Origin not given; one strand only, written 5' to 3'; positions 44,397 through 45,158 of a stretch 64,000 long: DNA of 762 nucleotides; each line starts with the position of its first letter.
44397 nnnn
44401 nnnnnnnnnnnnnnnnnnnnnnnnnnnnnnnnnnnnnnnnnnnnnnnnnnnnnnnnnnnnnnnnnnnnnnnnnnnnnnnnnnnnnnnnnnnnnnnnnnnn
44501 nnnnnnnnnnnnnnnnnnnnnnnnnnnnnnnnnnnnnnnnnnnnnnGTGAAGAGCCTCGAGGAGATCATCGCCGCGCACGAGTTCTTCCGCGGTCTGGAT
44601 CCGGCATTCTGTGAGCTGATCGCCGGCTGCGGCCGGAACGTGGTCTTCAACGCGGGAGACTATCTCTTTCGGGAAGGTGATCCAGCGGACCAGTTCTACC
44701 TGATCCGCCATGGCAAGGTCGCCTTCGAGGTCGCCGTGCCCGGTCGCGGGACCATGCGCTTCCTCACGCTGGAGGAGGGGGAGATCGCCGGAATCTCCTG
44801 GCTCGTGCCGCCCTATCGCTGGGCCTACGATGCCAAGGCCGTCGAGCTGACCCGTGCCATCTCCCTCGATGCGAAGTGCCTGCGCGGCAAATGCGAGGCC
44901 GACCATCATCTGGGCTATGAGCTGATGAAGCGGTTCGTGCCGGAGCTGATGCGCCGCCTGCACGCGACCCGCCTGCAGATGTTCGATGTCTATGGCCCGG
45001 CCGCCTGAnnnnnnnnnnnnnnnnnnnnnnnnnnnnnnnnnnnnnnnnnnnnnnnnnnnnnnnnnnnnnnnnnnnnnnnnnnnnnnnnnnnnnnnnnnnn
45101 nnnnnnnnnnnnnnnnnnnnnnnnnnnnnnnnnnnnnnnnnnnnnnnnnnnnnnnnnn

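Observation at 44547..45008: HTH-less cyclic-nucleotide-binding protein translationally coupled inside the hydrogenase operon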

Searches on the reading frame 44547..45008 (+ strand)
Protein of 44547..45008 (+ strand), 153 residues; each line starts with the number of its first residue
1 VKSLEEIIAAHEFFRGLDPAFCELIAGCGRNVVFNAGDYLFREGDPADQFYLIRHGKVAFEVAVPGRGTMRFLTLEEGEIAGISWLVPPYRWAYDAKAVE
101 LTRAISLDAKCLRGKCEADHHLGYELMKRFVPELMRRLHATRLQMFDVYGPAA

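Call 5: search_protein_families(library=pfam, proteins=[window:44547-45008:+], max_evalue=0.01)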
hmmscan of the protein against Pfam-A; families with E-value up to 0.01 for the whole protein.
window:44547-45008:+ (153 aa): 1 family
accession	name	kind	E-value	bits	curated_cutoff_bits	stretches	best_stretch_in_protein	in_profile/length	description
PF00027.35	cNMP_binding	-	1.3e-11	44.8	27.5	1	33-117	3-87/89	Cyclic nucleotide-binding domain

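Call 6: search_protein_families(library=ncbifam, proteins=[window:44547-45008:+], max_evalue=0.01)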
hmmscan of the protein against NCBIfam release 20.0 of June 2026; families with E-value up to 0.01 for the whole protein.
window:44547-45008:+ (153 aa): 2 families
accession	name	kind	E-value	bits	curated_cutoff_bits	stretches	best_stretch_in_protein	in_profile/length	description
NF041163.2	encap_f2b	equivalog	3.5e-07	29.7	400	1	14-126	79-193/450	family 2B encapsulin nanocompartment shell protein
TIGR03896.1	cyc_nuc_ocin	subfamily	0.00021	20.8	161.05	1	25-128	157-260/317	bacteriocin-type transport-associated protein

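Call 8: find_homologous_proteins(query=window:44547-45008:+, max_evalue=0.001)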
Query window:44547-45008:+ (153 aa): 2932 proteins with E <= 0.001 among 2958 candidates; the best 120 are listed.
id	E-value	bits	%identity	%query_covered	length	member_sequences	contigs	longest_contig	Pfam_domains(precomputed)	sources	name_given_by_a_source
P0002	3.9e-100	350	100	100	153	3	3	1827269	PF00027.36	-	-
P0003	1.5e-84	300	85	100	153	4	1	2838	PF00027.36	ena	-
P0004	5.1e-84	298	84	100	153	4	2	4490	PF00027.36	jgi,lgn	jgi:CRP-like cAMP-binding protein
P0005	5.5e-79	281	80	100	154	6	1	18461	PF00027.36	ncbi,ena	-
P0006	1.3e-77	277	77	100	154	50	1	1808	PF00027.36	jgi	jgi:CRP-like cAMP-binding protein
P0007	1.8e-77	277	77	100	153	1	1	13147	PF00027.36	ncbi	-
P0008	2.2e-77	276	76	100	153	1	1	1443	PF00027.36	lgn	-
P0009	1.8e-76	273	76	99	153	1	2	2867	PF00027.36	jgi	jgi:CRP/FNR family cyclic AMP-dependent transcriptional regulator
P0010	1.8e-76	273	77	100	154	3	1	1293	PF00027.36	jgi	jgi:CRP-like cAMP-binding protein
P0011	2.2e-76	273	76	97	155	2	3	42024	PF00027.36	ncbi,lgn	-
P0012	2.4e-76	273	76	99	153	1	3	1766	PF00027.36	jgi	jgi:CRP/FNR family transcriptional regulator, cyclic AMP receptor protein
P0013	2.5e-76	273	77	99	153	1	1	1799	PF00027.36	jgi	jgi:CRP/FNR family cyclic AMP-dependent transcriptional regulator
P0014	3.5e-76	272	77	100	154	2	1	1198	PF00027.36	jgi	jgi:CRP-like cAMP-binding protein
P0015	4.5e-76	272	76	100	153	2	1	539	PF00027.36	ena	-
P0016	6.2e-76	272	76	99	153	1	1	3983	PF00027.36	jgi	jgi:CRP/FNR family transcriptional regulator, cyclic AMP receptor protein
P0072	2.1e-66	241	67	99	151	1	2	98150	PF00027.36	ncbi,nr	ncbi:MAG: cyclic nucleotide-binding domain-containing protein [Gammaproteobacteria bacterium]|nr:cyc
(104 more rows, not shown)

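Call 9: search_solved_structures(query=window:44547-45008:+, max_evalue=0.01, show_alignments=3)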
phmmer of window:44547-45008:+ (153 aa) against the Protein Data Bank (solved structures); distinct sequences matched with E-value up to 0.01: 86 (the best 60 are shown).
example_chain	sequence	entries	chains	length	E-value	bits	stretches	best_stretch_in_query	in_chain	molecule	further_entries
3mdp_A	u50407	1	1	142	2.3e-09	40.6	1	8-139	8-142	Cyclic nucleotide-binding domain (CNMP-BD) protein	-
3d0s_A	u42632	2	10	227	3.8e-08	36.7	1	4-146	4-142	TRANSCRIPTIONAL REGULATORY PROTEIN | PROBABLE TRANSCRIPTIONAL REGULATORY PROTEIN (PROBABLY CRP/ FNR-FAMILY)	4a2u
3i54_A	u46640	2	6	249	4.2e-08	36.5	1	4-146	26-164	Transcriptional regulator, Crp/Fnr family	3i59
5ezr_A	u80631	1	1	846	5e-08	36.3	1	6-63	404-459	cGMP-dependent protein kinase, putative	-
4rz7_A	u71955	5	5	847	5e-08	36.3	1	6-63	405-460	cGMP-dependent protein kinase, putative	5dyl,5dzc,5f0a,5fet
3mzh_A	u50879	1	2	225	5e-08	36.2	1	4-146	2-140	PROBABLE TRANSCRIPTIONAL REGULATORY PROTEIN (PROBABLY CRP/FNR-FAMILY)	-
9p74_A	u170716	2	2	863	5.3e-08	36.2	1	6-63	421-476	cGMP-dependent protein kinase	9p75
4byy_A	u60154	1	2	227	5.6e-08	36.1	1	1-144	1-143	TRANSCRIPTIONAL REGULATOR, CRP/FNR FAMILY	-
3h3u_A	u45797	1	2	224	6.6e-08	35.9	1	5-146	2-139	PROBABLE TRANSCRIPTIONAL REGULATORY PROTEIN (PROBABLY CRP/FNR-FAMILY)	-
3r6s_A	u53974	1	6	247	7e-08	35.8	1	1-144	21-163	transcription regulator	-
5dyk_A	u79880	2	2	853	9.5e-08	35.3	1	6-60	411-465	CGMP-dependent protein kinase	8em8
4cyd_A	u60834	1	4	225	1.7e-07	34.5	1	4-144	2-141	PROBABLE TRANSCRIPTION REGULATOR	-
3of1_A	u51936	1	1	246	4.6e-07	33.1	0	31-74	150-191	cAMP-dependent protein kinase regulatory subunit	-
1cx4_A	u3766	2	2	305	1.8e-06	31.2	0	5-69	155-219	CAMP-DEPENDENT PROTEIN KINASE REGULATORY SUBUNIT TYPE II BETA | cAMP-dependent protein kinase type II-beta regulatory subunit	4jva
6wjf_C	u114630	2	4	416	4.5e-06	29.9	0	5-69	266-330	cAMP-dependent protein kinase type II-beta regulatory subunit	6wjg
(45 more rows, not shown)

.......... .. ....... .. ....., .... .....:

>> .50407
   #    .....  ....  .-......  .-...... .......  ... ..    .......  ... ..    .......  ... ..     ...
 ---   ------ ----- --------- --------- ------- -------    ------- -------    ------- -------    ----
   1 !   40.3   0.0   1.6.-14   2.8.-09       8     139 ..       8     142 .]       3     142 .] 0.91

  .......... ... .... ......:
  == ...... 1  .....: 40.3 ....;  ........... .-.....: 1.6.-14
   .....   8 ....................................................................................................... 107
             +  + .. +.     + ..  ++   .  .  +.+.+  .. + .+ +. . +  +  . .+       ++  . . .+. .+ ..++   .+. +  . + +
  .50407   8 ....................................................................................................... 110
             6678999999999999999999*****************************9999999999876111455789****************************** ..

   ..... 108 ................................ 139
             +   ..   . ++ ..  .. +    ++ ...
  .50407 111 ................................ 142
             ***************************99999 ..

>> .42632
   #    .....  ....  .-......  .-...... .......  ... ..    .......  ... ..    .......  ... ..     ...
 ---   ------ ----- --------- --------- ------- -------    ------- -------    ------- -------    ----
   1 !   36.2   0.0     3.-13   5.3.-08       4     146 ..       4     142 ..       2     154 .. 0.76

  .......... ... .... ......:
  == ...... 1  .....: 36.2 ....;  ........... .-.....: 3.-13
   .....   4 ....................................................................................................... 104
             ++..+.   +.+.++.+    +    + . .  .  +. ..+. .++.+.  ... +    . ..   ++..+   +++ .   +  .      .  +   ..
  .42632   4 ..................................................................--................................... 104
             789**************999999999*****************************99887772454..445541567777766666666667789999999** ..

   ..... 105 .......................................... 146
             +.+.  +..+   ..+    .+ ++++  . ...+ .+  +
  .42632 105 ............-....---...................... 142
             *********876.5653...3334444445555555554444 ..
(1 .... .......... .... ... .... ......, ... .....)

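Call 11: find_encoding_contigs(protein=P0072, flank=8000, max_places=2)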
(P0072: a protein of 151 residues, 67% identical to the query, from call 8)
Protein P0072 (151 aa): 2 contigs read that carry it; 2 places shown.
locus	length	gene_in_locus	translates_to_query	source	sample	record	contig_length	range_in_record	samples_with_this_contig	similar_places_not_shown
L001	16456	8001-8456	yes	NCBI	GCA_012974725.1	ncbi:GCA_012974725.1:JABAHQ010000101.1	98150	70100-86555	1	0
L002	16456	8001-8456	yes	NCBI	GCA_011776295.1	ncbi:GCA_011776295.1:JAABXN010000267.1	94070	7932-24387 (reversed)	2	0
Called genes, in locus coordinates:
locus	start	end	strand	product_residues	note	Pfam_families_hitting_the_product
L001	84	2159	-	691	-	PF01590:GAF (weak), PF13185:GAF_2, PF14215:bHLH-MYC_N (weak), PF00989:PAS, PF13188:PAS_8, PF13426:PAS_9, PF00512:HisKA, PF02518:HATPase_c, +1 more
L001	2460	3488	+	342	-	-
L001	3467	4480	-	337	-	PF13793:Pribosyltran_N, PF00156:Pribosyltran, PF14572:Pribosyl_synth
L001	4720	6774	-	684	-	PF22745:Nlig-Ia, PF14520:HHH_5 (faint), PF01653:DNA_ligase_aden, PF03120:OB_DNA_ligase, PF12826:HHH_2, PF00533:BRCT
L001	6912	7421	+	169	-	-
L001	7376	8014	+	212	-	PF13183:Fer4_8 (faint), PF13534:Fer4_17 (faint), PF12838:Fer4_7 (faint), PF13746:Fer4_18 (faint), PF13187:Fer4_9 (faint), PF25160:LdpA_Fe-S-bd (faint), PF12797:Fer4_2 (faint), PF17179:Fer4_22, +1 more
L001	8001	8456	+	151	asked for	PF00027:cNMP_binding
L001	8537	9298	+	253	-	PF00175:NAD_binding_1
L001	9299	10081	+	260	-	PF01058:Oxidored_q6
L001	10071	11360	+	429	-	PF00374:NiFeSe_Hases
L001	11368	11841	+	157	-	PF01750:HycI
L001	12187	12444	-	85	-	PF00400:WD40, PF23381:Beta-prop_IFT122_1st, PF23414:Beta-prop_EML_2, PF24105:Beta-prop_CAF1B_HIR1, PF24805:EIF3I, PF24807:WD40_CDC20-Fz, PF24814:WD40_Prp19, PF25168:Beta-prop_WDR36-Utp21_2nd, +8 more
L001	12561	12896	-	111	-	-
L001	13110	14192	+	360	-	PF01594:AI-2E_transport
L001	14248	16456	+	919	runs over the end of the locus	PF00690:Cation_ATPase_N, PF00122:E1-E2_ATPase, PF00702:Hydrolase, PF13246:Cation_ATPase, PF08282:Hydrolase_3 (faint), PF00689:Cation_ATPase_C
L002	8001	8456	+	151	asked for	PF00027:cNMP_binding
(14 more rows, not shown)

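Call 17: search_dna_similar(query=window:44547-45008:+, collection=plasmids, mode=protein, max_evalue=0.001, max_rows=40)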
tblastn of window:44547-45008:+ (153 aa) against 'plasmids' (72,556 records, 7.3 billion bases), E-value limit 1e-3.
Records with a match: 29; places in all: 31; records where one place covers at least 80% of the query: 17.
Best place of each record, by identity: 60-80% 2; <60% 27.
By first word of the organism name: Streptomyces 14; Rhodococcus 6; Burkholderia 2; Embleya 2; Sinorhizobium 2; Paraburkholderia 1; Pandoraea 1; Paroceanicella 1.
By predicted mobility (MOB-suite, as given by PLSDB): non-mobilizable 17; mobilizable 9; conjugative 3.
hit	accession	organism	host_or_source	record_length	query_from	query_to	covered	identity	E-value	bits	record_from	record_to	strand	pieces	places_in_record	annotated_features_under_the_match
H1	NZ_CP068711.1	Burkholderia thailandensis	soil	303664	1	150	98%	63.3%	2e-60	207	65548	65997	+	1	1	cyclic nucleotide-binding domain-containing protein | 4Fe-4S dicluster domain-containing protein | FAD/NAD(P)-binding protein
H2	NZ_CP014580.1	Paraburkholderia phytofirmans OLGA172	-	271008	1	150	98%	63.3%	4e-59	204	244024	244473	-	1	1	cyclic nucleotide-binding domain-containing protein | 4Fe-4S dicluster domain-containing protein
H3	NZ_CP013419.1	Burkholderia savannae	soil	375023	1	150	98%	57.3%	2e-55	193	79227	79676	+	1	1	cyclic nucleotide-binding domain-containing protein | 4Fe-4S dicluster domain-containing protein | FAD/NAD(P)-binding protein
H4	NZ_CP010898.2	Pandoraea vervacti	bacteria,uncultivated field soil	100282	1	150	98%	54.7%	8e-46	166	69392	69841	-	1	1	cyclic nucleotide-binding domain-containing protein | 4Fe-4S dicluster domain-containing protein | FAD/NAD(P)-binding protein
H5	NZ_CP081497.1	Streptomyces sp. BHT-5-2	whole organism,plant soil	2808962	17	153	90%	40.9%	1e-22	100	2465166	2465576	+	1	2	none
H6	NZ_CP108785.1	Embleya sp. NBC_00888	-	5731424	29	153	82%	44.0%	3e-25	107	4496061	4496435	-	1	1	none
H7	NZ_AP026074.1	Streptomyces nigrescens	-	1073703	31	153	80%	41.9%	1e-19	91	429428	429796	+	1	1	none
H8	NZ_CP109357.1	Streptomyces sp. NBC_01562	-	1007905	17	151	88%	37.0%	3e-21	96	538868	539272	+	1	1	record has no annotation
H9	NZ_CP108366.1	Streptomyces sp. NBC_01340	-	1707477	17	151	88%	37.0%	3e-21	96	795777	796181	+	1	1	none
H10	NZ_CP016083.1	Streptomyces sp. SAT1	Adenophora trachelioides Maxim.,single ...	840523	31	151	79%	40.5%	4e-21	95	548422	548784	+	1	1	cyclic nucleotide-binding domain-containing protein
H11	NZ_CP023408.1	Streptomyces fungicidicus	Pig,cell culture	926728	16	151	89%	36.0%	3e-17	84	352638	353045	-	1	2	cyclic nucleotide-binding domain-containing protein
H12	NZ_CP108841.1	Streptomyces chartreusis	-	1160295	12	151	92%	34.3%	4e-18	87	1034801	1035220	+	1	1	none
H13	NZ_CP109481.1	Streptomyces sp. NBC_01450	-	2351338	30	151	80%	39.3%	1e-19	91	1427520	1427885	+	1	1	none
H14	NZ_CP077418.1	Rhodococcus qingshengii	pure culture,oil-contaminated water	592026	25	150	82%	37.3%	2e-21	96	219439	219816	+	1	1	cyclic nucleotide-binding domain-containing protein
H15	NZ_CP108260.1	Streptomyces sp. NBC_00055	-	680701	32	151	78%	39.2%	3e-20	93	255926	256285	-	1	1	cyclic nucleotide-binding domain-containing protein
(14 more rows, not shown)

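Call 19: search_protein_representatives(protein=window:44547-45008:+)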
Query: 153 residues. Proteins with E-value up to 0.001 (for the whole library): 5050; up to 1e-10: 1916; up to 1e-30: 152. The best 150 are listed.
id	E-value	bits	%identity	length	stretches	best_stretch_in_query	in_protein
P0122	2.4e-55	203.0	38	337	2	2-147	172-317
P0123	1.3e-54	200.7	37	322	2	4-149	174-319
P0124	1.3e-52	194.1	55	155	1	1-151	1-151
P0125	6.9e-52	191.8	39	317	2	8-150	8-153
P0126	1.2e-51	191.1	36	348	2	2-148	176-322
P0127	3.2e-50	186.4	35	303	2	5-147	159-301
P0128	2.7e-49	183.4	53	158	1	1-152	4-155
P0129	2.0e-48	180.5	51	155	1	2-151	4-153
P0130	3.6e-48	179.7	52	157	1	2-150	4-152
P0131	1.2e-47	178.1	27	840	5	11-137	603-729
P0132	1.6e-47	177.6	53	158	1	1-150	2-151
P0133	3.4e-47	176.5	37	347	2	3-141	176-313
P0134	6.5e-47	175.6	50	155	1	1-151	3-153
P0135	1.3e-45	171.4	54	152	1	1-151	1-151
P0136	5.2e-45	169.4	49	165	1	5-151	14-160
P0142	6.3e-43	162.7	49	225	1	1-152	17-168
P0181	4.0e-36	140.6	46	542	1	2-150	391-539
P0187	4.9e-35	137.1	54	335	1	1-109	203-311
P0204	3.4e-34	134.3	47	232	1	3-146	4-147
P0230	1.7e-32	128.8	64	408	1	37-137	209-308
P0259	3.5e-31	124.5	45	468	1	6-146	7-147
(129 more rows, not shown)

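Call 21: search_protein_families(library=pfam, proteins=[P0181, P0259, P0230, P0187, P0122, P0131, P0125, P0142, P0204], max_evalue=0.001)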
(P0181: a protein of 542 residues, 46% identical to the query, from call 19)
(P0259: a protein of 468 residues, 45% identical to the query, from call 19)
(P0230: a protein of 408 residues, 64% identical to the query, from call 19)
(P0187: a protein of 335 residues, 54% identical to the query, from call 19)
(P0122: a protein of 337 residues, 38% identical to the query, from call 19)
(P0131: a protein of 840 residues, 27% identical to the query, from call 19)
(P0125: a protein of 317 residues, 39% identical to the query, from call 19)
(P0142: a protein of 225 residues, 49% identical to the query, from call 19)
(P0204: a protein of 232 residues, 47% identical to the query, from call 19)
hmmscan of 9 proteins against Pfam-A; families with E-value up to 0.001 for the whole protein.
P0181 (542 aa): 10 families
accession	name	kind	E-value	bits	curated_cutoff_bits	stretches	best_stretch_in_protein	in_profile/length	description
PF17179.9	Fer4_22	-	6.9e-32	110.6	27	1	269-363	1-95/95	4Fe-4S dicluster domain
PF00027.35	cNMP_binding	-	1.6e-13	50.8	27.5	1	422-507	3-88/89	Cyclic nucleotide-binding domain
PF13534.11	Fer4_17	-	3.7e-08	34.2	22.2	0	257-282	33-58/61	4Fe-4S dicluster domain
PF13746.11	Fer4_18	-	2.5e-07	31.3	27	1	331-393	43-102/114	4Fe-4S dicluster domain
PF12838.12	Fer4_7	-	1.2e-06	29.3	27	0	264-282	32-50/52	4Fe-4S dicluster domain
PF25160.1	LdpA_Fe-S-bd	-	2.2e-06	27.8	27.6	0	348-363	27-42/49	LdpA Fe-S cluster-binding domain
PF13183.11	Fer4_8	-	2.7e-06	28.2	27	1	267-363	2-68/68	4Fe-4S dicluster domain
PF13187.11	Fer4_9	-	2.6e-05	24.6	27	0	269-282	36-49/52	4Fe-4S dicluster domain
PF12797.12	Fer4_2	-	0.00015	21.9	24.5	0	267-282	7-22/22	4Fe-4S binding domain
PF14697.11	Fer4_21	-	0.0006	20.3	35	0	262-283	33-54/59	4Fe-4S dicluster domain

P0259 (468 aa): 2 families
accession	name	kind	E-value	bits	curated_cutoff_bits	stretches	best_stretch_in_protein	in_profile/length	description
PF00027.35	cNMP_binding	-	4.5e-11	43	27.5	1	34-120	3-89/89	Cyclic nucleotide-binding domain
PF00175.26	NAD_binding_1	-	3.8e-09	37.6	22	1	295-407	2-107/109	Oxidoreductase NAD-binding domain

P0230 (408 aa): 1 family
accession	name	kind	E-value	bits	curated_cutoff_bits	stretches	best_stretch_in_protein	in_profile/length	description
PF00027.35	cNMP_binding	-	5.4e-10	39.6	27.5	1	208-289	6-88/89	Cyclic nucleotide-binding domain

P0187 (335 aa): 14 families
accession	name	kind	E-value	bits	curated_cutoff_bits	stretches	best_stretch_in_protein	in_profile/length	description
PF17179.9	Fer4_22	-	3e-33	115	27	1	92-185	1-95/95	4Fe-4S dicluster domain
PF00027.35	cNMP_binding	-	1.8e-12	47.5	27.5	1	235-311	3-79/89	Cyclic nucleotide-binding domain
PF12838.12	Fer4_7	-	3e-09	37.6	27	1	159-185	31-52/52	4Fe-4S dicluster domain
PF13237.11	Fer4_10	-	2.6e-08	34.1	25.5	1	168-192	6-33/53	4Fe-4S dicluster domain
PF13534.11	Fer4_17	-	3.4e-08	34.4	22.2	0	80-105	33-58/61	4Fe-4S dicluster domain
PF13187.11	Fer4_9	-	8.1e-08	32.6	27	0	89-105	34-49/52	4Fe-4S dicluster domain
PF13746.11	Fer4_18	-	2.5e-07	31.3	27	1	131-189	25-79/114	4Fe-4S dicluster domain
PF13183.11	Fer4_8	-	3.3e-07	31.2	27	1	90-185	2-68/68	4Fe-4S dicluster domain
PF12797.12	Fer4_2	-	6.5e-07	29.3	24.5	0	168-183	7-22/22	4Fe-4S binding domain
PF25160.1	LdpA_Fe-S-bd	-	1.7e-06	28.1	27.6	1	169-185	26-42/49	LdpA Fe-S cluster-binding domain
PF14697.11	Fer4_21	-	3.9e-05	24.1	35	0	168-183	38-53/59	4Fe-4S dicluster domain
PF13484.11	Fer4_16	-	0.00013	23.1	30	0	171-189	2-19/66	4Fe-4S double cluster binding domain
PF00037.32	Fer4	-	0.00019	21.5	21.1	0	90-105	5-20/24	4Fe-4S binding domain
PF12837.12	Fer4_6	-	0.00033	20.9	25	0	90-105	6-21/24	4Fe-4S binding domain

P0122 (337 aa): 1 family
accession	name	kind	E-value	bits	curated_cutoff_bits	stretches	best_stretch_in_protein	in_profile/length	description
PF00027.35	cNMP_binding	-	6.5e-25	87.4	27.5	2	202-289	2-89/89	Cyclic nucleotide-binding domain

P0131 (840 aa): 2 families
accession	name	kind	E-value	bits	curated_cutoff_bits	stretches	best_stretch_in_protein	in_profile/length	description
PF00027.35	cNMP_binding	-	5.7e-98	321.5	27.5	5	624-711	2-89/89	Cyclic nucleotide-binding domain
PF25562.1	CNBH_CNNM2_C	-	2.2e-06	27.8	27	0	325-365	51-91/172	Metal transporter CNNM2-like, C-terminal CNBH domain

P0125 (317 aa): 1 family
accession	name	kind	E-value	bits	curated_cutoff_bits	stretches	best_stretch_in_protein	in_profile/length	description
PF00027.35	cNMP_binding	-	1.1e-26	93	27.5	2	199-283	2-87/89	Cyclic nucleotide-binding domain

P0142 (225 aa): 1 family
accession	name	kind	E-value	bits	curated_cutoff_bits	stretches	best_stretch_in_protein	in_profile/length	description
PF00027.35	cNMP_binding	-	1.5e-11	44.5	27.5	1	49-133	3-87/89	Cyclic nucleotide-binding domain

P0204 (232 aa): 1 family
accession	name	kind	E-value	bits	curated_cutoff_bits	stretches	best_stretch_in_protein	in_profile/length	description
PF00027.35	cNMP_binding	-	6.3e-11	42.5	27.5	1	34-117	3-86/89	Cyclic nucleotide-binding domain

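Call 27: find_related_loci(query=A2, collection=genome_contigs, flank=7000)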
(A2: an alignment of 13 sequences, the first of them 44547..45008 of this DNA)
Query A2 (153 aa) in genome_contigs; peptide patterns used: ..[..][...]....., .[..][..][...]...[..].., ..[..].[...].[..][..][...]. (x = any residue, [..] = any of these).
600 stretches matched a pattern (row limit reached: there are more); 509 encode a relative of the query (tblastn E <= 1e-3); the best 80 are kept; 80 distinct loci.
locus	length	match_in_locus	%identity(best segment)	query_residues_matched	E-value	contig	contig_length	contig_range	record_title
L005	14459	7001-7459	99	1-153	4e-101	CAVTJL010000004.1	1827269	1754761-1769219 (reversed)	MAG: uncultured Alphaproteobacteria bacterium isolate MFD05684.bin.1.143 genome assembly, contig: contig_65769, whole ge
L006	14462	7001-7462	79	1-153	3e-81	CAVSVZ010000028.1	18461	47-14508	MAG: uncultured Alphaproteobacteria bacterium isolate MFD05684.bin.2.225 genome assembly, contig: contig_34500, whole ge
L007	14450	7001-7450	77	4-153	3e-78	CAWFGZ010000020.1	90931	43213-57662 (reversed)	MAG: uncultured Alphaproteobacteria bacterium isolate MFD04944.bin.2.132 genome assembly, contig: contig_40322, whole ge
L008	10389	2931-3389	66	1-153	2e-71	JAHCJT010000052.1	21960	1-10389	MAG: Alphaproteobacteria bacterium isolate TGS_PRO8 PRO8_52, whole genome shotgun sequence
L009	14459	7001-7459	67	1-153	3e-70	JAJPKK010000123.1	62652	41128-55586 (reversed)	MAG: Hyphomicrobiales bacterium isolate Centralia_MAG_73 k107_25534658, whole genome shotgun sequence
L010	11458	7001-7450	66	1-150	6e-69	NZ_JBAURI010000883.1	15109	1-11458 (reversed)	MAG: Bradyrhizobium sp. isolate MFD01703_ilm_asm_bin15 k127_23258, whole genome shotgun sequence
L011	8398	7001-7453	66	1-151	4e-69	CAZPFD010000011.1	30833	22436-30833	MAG TPA_asm: uncultured Ectothiorhodospiraceae bacterium isolate SRP304980_co2_290 genome assembly, contig: NODE_473_len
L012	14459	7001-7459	64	1-153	4e-69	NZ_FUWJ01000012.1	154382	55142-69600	Enhydrobacter aerosaccus strain ATCC 27094, whole genome shotgun sequence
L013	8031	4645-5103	66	1-153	2e-68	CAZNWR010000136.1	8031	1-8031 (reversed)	MAG TPA_asm: uncultured Enterobacteriaceae bacterium isolate binchicken_co224_242 genome assembly, contig: NODE_9870_len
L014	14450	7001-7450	65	1-150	1e-67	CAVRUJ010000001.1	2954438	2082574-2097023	MAG: uncultured Alphaproteobacteria bacterium isolate MFD02248.bin.1.22 genome assembly, contig: contig_4831, whole geno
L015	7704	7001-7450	65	1-150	9e-67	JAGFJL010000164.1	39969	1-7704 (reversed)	MAG: Nitrococcus mobilis isolate mag.22 k127_3590108, whole genome shotgun sequence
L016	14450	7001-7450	66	1-150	1e-66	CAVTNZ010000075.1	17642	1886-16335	MAG: uncultured Gammaproteobacteria bacterium isolate MFD04752.bin.3.293 genome assembly, contig: contig_32916, whole ge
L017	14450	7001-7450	66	1-150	5e-66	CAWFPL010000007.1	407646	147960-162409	MAG: uncultured proteobacterium isolate MFD01299.bin.1.58 genome assembly, contig: contig_87471, whole genome shotgun se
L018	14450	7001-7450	67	1-150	2e-66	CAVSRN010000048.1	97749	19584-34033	MAG: uncultured Alphaproteobacteria bacterium isolate MFD05684.bin.3.198 genome assembly, contig: contig_51334, whole ge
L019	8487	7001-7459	62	1-153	7e-66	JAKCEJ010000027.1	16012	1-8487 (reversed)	MAG: Proteobacteria bacterium isolate ZJ7.bin55 NODE_3715_length_16012_cov_1.703620, whole genome shotgun sequence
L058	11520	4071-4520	62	1-150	7e-61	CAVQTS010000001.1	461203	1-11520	MAG: uncultured Actinomycetota bacterium isolate MFD01689.bin.1.5 genome assembly, contig: contig_13814, whole genome sh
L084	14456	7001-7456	57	1-152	3e-58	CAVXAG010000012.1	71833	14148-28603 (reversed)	MAG: uncultured Actinomycetota bacterium isolate MFD09286.bin.1.212 genome assembly, contig: contig_30703, whole genome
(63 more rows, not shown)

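Call 39: get_annotated_region(hit=H14, flank=6000)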
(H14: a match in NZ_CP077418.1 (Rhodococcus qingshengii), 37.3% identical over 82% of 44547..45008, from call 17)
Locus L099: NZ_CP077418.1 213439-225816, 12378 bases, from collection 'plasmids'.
description: Rhodococcus qingshengii strain TG-1 plasmid unnamed2, complete sequence
organism: Rhodococcus qingshengii (NCBI taxid 334542)
taxonomy: Bacteria; Actinomycetota; Actinomycetes; Mycobacteriales; Nocardiaceae; Rhodococcus; Rhodococcus qingshengii
host: -; source: pure culture,oil-contaminated water; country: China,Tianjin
typing (MOB-suite, as given by PLSDB): mobilizable; relaxase MOBP
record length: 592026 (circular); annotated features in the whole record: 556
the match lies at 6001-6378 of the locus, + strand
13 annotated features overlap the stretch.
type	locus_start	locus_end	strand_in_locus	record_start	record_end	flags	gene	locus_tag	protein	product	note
CDS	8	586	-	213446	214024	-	-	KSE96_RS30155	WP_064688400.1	CBS domain-containing protein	-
CDS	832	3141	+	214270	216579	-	ppsA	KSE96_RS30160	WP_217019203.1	phosphoenolpyruvate synthase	GO:0016310 - phosphorylation [Evidence IEA]; GO:0006090 - pyruvate metabolic process [Evidence IEA]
CDS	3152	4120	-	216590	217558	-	-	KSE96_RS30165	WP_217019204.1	1-phosphofructokinase family hexose kinase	-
CDS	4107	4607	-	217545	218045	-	-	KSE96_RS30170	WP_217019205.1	GNAT family N-acetyltransferase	-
CDS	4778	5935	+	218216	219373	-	-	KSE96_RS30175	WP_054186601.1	4Fe-4S dicluster domain-containing protein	-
CDS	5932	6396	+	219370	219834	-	-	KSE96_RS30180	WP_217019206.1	cyclic nucleotide-binding domain-containing protein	-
CDS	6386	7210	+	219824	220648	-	-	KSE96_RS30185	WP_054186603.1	FAD/NAD(P)-binding protein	-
CDS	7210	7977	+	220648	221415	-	-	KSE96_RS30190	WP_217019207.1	oxidoreductase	-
CDS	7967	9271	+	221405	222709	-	-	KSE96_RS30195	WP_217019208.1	Ni/Fe hydrogenase subunit alpha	-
CDS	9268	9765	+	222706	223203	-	-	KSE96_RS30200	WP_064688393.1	hydrogenase maturation protease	-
CDS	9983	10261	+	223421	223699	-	-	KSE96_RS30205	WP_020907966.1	DUF1876 domain-containing protein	-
CDS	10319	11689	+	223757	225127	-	-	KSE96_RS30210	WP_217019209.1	wax ester/triacylglycerol synthase family O-acyltransferase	-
CDS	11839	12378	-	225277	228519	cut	otsB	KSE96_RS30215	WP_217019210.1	trehalose-phosphatase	GO:0005992 - trehalose biosynthetic process [Evidence IEA]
